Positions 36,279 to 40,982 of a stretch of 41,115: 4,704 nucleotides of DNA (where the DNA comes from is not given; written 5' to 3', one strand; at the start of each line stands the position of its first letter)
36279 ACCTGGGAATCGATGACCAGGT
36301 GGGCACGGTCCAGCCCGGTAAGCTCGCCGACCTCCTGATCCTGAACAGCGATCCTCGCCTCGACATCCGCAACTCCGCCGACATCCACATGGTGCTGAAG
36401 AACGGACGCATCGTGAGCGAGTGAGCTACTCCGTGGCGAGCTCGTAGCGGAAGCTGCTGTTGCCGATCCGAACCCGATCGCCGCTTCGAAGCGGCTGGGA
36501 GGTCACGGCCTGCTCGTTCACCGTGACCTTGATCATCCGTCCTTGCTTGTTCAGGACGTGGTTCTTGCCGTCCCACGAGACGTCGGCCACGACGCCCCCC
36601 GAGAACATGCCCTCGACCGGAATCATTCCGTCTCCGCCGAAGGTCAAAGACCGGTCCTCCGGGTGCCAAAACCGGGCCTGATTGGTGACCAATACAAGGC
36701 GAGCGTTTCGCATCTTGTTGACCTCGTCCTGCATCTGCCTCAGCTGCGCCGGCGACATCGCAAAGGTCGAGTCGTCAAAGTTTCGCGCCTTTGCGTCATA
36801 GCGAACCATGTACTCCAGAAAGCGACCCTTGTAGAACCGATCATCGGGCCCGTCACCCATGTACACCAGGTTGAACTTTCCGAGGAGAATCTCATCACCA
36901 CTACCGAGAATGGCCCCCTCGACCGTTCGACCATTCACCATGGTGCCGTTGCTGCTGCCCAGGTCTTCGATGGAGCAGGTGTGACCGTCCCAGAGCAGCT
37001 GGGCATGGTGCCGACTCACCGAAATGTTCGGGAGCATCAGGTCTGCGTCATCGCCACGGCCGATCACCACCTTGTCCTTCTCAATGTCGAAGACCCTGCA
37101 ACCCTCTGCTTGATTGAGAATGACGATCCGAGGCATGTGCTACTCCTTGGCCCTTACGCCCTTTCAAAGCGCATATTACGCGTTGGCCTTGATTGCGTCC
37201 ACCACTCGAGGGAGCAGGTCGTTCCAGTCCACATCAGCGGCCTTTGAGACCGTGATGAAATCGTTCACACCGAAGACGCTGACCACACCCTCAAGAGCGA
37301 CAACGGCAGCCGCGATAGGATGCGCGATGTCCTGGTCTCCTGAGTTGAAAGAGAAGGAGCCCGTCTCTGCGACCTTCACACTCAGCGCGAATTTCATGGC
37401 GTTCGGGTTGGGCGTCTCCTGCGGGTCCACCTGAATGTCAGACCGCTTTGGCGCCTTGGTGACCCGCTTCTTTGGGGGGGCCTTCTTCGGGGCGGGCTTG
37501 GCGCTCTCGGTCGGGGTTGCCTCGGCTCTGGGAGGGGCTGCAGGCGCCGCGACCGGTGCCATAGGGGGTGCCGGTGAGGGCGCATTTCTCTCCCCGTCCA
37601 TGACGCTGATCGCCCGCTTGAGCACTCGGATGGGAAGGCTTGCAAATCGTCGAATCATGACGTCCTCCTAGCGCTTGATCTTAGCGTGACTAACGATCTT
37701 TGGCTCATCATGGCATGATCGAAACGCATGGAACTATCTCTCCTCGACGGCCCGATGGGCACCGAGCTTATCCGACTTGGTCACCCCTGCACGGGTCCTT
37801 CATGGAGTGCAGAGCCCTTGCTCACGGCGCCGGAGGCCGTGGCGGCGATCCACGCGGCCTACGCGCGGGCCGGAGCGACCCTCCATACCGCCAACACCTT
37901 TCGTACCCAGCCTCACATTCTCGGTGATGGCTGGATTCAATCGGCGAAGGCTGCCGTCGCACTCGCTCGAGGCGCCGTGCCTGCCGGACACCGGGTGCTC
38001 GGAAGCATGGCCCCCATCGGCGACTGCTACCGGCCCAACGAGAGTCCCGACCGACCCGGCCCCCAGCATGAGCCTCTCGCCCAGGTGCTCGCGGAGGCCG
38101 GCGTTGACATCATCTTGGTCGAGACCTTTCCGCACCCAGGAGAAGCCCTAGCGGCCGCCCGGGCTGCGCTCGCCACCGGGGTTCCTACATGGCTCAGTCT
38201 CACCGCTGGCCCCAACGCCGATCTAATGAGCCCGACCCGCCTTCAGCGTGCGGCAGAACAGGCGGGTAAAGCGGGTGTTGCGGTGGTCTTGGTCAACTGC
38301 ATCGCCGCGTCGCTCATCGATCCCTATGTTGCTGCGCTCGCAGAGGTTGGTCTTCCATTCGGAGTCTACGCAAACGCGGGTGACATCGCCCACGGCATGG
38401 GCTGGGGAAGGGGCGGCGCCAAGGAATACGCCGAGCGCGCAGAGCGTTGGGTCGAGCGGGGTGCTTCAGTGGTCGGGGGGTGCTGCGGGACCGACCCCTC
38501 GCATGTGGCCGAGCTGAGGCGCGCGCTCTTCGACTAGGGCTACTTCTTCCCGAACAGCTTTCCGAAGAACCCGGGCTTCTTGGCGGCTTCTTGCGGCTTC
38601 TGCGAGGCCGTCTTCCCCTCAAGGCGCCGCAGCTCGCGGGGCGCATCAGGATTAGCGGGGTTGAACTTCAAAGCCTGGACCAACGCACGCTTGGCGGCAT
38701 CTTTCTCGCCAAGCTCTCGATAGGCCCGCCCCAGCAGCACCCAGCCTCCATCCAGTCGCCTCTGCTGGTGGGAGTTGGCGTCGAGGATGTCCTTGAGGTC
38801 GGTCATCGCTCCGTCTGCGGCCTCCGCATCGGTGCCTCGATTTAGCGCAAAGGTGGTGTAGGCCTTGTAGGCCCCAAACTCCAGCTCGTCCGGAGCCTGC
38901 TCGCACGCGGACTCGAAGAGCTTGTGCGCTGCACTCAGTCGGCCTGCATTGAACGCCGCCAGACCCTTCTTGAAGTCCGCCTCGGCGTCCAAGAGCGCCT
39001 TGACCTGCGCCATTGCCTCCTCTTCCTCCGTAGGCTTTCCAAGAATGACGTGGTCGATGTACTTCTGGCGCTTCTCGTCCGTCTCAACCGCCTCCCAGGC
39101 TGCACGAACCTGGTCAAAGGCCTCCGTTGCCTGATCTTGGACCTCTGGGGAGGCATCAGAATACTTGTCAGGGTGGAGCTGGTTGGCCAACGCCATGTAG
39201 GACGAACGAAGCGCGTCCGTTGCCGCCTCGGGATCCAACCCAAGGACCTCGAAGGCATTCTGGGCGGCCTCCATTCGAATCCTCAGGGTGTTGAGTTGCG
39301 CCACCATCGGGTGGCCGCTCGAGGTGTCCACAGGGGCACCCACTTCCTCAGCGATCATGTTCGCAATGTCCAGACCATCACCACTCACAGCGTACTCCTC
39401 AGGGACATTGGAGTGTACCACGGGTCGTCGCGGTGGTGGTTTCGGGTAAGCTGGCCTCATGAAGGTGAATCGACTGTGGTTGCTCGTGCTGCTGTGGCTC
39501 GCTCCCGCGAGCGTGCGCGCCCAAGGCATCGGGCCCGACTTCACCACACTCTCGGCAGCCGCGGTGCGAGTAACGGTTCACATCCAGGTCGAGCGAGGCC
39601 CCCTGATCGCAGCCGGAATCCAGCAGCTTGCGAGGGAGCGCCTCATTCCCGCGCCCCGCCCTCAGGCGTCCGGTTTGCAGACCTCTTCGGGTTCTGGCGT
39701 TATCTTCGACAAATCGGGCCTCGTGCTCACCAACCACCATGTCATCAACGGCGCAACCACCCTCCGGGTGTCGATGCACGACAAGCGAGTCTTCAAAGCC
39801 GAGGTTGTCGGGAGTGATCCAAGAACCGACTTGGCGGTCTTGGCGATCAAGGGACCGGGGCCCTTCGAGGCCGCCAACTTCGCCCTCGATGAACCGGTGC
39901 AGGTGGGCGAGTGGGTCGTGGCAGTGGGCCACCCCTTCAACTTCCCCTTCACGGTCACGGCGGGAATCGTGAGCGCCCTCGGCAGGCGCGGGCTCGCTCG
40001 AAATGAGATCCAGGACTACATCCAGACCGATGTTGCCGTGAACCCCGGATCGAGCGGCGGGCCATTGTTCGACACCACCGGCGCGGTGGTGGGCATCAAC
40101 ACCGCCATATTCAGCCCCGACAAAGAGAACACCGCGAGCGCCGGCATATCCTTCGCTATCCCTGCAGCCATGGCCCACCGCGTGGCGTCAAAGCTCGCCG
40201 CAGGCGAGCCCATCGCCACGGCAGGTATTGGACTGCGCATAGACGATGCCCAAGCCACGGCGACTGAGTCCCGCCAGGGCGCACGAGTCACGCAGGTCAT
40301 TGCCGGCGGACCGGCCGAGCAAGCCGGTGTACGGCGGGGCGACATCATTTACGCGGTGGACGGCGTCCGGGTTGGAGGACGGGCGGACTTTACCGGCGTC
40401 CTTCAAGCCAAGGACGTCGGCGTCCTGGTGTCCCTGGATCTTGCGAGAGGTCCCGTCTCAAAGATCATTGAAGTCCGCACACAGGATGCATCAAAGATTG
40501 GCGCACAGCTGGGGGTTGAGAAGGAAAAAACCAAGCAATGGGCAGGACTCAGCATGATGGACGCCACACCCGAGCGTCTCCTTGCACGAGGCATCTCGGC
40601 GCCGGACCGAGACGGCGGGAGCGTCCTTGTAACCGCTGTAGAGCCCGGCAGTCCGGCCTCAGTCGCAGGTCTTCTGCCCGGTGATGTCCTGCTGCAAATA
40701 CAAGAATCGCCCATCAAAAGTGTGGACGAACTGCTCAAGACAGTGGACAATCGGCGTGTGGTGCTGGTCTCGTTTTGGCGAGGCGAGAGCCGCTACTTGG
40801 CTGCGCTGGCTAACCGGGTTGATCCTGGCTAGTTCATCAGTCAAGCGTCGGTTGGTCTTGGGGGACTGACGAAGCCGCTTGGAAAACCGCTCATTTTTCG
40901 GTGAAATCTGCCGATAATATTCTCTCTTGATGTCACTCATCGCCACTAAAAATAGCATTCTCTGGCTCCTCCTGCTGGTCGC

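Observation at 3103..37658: Three separate Fe-S biogenesis modules, each followed in the same apparent operon by a Ser/Thr phospho-signalling gene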

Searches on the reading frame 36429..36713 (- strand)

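Call 61: search_protein_families(library=pfam, proteins=[window:36429-36713:-], max_evalue=0.1)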
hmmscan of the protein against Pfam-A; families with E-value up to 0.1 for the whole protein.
seq(95 aa): 2 families
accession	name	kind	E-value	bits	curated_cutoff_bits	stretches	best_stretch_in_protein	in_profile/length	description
PF00498.31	FHA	-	0.039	14.8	20.7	1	45-84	25-67/67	FHA domain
PF03688.20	Nepo_coat_C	-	0.089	13.1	27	1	30-72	48-90/163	Nepovirus coat protein, C-terminal domain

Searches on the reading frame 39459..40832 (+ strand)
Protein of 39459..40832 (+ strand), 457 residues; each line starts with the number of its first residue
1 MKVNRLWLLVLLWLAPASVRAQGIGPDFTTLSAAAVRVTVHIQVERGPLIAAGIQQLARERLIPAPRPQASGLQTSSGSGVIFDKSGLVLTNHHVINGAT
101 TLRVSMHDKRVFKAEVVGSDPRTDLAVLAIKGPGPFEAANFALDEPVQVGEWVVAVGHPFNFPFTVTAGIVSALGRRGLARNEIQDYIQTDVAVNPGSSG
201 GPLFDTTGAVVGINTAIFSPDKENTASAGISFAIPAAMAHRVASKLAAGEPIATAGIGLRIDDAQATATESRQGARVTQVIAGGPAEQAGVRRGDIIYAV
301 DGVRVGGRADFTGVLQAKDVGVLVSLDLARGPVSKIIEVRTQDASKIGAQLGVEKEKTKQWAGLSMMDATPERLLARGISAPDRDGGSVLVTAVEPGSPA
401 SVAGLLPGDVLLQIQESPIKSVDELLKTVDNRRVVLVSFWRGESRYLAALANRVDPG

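Call 61: search_protein_families(library=pfam, proteins=[window:39459-40832:+], max_evalue=0.1)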
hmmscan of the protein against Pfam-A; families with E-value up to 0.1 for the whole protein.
window:39459-40832:+ (457 aa): 12 families
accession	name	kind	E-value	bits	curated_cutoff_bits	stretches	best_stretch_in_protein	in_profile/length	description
PF13365.12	Trypsin_2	-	3.2e-35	122.4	27.6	1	78-213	1-144/144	Trypsin-like peptidase domain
PF17820.7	PDZ_6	-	4e-22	78.2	27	2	276-330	1-54/54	PDZ domain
PF13180.12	PDZ_2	-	1.3e-20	73.9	27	2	258-339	4-78/80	PDZ domain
PF00089.32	Trypsin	-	2.7e-15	57.2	20.6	1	72-237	17-214/220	Trypsin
PF00595.29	PDZ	-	2.8e-14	53.7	23.2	2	255-316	10-68/81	PDZ domain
PF14685.13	PDZ_Tricorn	-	0.0002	21.7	25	1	283-331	30-79/88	Tricorn protease PDZ domain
PF04495.20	GRASP55_65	-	0.00081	20.2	27.7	0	391-432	47-89/138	GRASP55/65 PDZ-like domain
PF10459.15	Peptidase_S46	-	0.013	14.7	22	0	76-98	47-69/698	Peptidase S46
PF00949.27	Peptidase_S7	-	0.02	15.2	20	1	187-231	86-129/131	Peptidase S7, Flavivirus NS3 serine protease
PF02907.21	Peptidase_S29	-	0.031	14.5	25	0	189-219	100-130/149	Hepatitis C virus NS3 protease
PF19805.5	DUF6288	-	0.06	12.9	26.3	0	389-421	3-34/402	Family of unknown function (DUF6288)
PF11874.13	DUF3394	-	0.079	13.1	28.2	0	365-414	98-148/181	Domain of unknown function (DUF3394)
